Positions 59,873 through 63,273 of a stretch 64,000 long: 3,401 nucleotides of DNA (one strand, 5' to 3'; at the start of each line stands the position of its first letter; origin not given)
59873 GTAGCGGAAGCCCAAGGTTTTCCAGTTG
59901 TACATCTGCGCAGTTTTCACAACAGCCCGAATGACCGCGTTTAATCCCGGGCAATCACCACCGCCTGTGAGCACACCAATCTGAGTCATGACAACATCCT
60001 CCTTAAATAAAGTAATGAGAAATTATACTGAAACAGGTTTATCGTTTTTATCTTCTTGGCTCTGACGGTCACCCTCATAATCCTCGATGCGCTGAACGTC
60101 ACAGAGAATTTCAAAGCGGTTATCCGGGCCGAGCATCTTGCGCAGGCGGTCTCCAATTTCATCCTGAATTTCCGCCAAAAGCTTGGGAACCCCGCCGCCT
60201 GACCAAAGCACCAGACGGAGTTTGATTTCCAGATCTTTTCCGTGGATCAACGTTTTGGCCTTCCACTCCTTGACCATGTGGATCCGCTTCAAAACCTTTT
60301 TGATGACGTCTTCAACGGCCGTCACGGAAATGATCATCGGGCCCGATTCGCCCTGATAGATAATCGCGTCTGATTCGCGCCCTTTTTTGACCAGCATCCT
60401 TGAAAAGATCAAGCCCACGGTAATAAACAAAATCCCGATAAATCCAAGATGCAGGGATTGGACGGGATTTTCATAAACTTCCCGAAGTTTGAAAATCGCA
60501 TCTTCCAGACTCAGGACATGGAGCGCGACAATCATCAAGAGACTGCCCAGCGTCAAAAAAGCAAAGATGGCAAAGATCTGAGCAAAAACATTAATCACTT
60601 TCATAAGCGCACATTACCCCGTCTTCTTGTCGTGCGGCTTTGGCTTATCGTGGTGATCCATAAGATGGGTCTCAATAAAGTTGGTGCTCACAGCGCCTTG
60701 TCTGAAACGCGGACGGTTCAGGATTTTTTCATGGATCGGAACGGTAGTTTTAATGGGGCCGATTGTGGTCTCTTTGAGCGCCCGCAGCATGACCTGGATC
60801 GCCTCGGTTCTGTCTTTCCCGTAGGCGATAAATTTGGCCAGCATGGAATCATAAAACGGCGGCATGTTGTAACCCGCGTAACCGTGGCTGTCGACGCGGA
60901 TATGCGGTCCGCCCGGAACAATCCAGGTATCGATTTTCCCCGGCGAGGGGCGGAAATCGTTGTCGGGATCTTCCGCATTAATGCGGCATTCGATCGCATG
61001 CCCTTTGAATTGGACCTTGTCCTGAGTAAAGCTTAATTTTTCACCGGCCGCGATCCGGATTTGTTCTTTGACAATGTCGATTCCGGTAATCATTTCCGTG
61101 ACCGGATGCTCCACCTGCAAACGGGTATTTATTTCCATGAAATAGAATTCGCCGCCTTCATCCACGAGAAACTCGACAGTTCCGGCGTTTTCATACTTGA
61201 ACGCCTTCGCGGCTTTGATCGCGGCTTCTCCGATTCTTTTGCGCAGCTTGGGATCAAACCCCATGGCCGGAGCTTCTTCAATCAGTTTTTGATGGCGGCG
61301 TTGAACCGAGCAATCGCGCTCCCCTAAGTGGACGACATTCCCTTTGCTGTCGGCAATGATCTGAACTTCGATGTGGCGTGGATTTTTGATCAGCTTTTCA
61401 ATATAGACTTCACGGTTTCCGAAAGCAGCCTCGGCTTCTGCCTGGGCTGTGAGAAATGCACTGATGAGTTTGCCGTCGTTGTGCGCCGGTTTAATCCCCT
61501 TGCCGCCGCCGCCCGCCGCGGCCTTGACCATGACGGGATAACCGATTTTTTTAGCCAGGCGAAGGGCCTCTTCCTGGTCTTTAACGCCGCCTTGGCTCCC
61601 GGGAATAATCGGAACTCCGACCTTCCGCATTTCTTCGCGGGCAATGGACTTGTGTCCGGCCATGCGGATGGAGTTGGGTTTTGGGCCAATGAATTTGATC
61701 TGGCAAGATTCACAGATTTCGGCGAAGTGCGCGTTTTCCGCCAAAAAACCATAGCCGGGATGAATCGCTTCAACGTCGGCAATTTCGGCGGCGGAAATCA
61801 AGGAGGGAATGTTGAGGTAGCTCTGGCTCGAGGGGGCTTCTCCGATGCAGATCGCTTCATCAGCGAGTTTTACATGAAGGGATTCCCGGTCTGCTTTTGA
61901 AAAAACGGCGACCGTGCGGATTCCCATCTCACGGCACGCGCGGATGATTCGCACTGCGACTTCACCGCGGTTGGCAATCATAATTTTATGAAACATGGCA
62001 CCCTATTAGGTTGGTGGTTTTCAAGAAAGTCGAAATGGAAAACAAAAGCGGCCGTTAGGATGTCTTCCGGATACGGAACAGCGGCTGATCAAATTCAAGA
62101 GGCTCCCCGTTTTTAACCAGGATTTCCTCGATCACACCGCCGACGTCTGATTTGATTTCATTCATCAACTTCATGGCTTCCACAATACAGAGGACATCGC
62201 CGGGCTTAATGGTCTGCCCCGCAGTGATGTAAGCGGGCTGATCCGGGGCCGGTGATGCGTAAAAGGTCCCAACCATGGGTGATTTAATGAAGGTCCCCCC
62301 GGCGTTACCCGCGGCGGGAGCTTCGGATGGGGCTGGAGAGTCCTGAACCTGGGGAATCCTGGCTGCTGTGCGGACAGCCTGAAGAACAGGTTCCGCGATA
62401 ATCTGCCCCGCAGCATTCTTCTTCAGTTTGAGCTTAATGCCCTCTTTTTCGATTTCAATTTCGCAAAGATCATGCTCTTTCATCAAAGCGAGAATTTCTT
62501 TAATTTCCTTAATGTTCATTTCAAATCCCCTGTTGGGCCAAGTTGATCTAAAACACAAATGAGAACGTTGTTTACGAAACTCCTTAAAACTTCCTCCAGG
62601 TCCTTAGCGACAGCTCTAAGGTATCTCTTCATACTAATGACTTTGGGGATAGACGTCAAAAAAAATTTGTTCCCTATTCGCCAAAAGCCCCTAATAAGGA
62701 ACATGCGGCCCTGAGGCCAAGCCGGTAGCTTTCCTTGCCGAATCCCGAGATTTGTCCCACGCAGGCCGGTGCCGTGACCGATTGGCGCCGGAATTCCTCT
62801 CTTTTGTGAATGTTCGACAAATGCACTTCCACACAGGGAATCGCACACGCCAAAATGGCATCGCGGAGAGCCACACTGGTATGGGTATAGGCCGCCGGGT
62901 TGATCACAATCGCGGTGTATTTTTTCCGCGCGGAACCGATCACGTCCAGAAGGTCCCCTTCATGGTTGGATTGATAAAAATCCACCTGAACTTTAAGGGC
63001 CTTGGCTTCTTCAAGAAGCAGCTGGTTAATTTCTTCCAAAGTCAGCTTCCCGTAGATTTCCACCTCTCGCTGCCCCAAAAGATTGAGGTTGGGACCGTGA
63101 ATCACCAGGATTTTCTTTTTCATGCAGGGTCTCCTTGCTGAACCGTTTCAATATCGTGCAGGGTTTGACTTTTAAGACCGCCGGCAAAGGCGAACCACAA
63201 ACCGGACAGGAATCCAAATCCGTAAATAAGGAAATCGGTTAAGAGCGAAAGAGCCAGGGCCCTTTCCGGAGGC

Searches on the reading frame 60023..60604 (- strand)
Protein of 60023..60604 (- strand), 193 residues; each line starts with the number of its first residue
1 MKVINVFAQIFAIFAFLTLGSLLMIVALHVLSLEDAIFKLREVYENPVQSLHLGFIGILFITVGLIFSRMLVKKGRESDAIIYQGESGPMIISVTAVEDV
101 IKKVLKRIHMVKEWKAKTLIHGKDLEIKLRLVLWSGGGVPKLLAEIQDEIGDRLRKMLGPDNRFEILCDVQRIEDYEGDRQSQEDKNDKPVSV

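Call 8: search_protein_families(library=pfam, proteins=[window:60023-60604:-], max_evalue=0.1)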
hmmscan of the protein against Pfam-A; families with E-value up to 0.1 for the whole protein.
window:60023-60604:- (193 aa): 1 family
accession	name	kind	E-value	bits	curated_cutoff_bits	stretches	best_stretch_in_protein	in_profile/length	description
PF25129.1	Pyr4-TMTC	-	0.059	13.5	27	1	14-103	69-159/227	Pyr4-like transmembrane terpene cyclases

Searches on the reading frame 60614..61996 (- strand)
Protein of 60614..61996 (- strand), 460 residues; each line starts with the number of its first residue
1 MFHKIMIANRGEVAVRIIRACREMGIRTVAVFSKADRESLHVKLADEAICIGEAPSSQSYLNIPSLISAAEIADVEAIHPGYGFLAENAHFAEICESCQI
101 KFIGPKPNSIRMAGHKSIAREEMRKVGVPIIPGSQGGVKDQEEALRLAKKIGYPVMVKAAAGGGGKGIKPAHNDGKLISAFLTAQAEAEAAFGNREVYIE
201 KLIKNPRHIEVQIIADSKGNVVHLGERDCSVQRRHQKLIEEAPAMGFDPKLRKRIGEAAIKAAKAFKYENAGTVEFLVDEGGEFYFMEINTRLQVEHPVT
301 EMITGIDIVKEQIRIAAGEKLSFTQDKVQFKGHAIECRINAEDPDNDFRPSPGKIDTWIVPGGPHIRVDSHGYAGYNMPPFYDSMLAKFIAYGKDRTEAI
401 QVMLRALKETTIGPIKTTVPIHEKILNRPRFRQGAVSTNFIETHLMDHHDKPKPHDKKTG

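Call 8: search_protein_families(library=pfam, proteins=[window:60614-61996:-], max_evalue=0.1)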
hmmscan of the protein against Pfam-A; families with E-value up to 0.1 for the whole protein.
window:60614-61996:- (460 aa): 7 families
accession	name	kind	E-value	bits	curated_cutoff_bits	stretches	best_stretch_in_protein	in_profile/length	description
PF02786.22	CPSase_L_D2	-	1e-80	270.6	19.8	1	116-322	2-209/211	Carbamoyl-phosphate synthase L chain, ATP binding domain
PF00289.28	Biotin_carb_N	-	2e-45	154.2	25.5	1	1-110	1-110/110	Biotin carboxylase, N-terminal domain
PF02785.25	Biotin_carb_C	-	1.1e-38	132.1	32.4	1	336-442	1-107/108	Biotin carboxylase C-terminal domain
PF07478.18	Dala_Dala_lig_C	-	9.1e-14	51.9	24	1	141-291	25-174/204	D-ala D-ala ligase C-terminus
PF02222.28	ATP-grasp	-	5.4e-08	33.1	27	1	138-292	16-162/179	ATP-grasp domain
PF13549.11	ATP-grasp_5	-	0.034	13.9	27.6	1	123-160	19-54/221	ATP-grasp domain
PF15632.11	ATPgrasp_Ter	-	0.08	13.2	29.1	0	252-319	46-111/131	ATP-grasp in the biosynthetic pathway with Ter operon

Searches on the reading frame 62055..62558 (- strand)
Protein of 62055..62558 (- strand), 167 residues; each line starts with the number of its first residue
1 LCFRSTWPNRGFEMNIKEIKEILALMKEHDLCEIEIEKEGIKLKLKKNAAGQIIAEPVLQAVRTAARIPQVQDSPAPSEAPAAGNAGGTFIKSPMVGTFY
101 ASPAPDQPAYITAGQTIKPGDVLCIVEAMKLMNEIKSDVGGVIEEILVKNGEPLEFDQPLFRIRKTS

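Call 8: search_protein_families(library=pfam, proteins=[window:62055-62558:-], max_evalue=0.1)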
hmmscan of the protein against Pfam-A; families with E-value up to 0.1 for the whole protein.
window:62055-62558:- (167 aa): 4 families
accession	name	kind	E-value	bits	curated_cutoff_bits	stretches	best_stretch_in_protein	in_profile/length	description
PF00364.28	Biotin_lipoyl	-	2.1e-22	79.1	22.1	1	91-163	3-73/73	Biotin-requiring enzyme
PF13533.13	Biotin_lipoyl_2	-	1e-06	28.9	29.8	1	135-163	3-31/32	Biotin-lipoyl like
PF01597.25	GCV_H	-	0.05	14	22.2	0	113-146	41-74/122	Glycine cleavage H-protein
PF01781.23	Ribosomal_L38e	-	0.055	13.9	27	1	15-46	3-34/68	Ribosomal L38e protein family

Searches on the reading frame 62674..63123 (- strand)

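Call 8: search_protein_families(library=pfam, proteins=[window:62674-63123:-], max_evalue=0.1)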
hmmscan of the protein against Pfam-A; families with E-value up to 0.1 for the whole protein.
window:62674-63123:- (149 aa): 1 family
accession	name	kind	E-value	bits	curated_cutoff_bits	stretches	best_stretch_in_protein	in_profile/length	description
PF01220.24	DHquinase_II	-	7.2e-60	201.1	23.3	1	4-140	1-137/138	Dehydroquinase class II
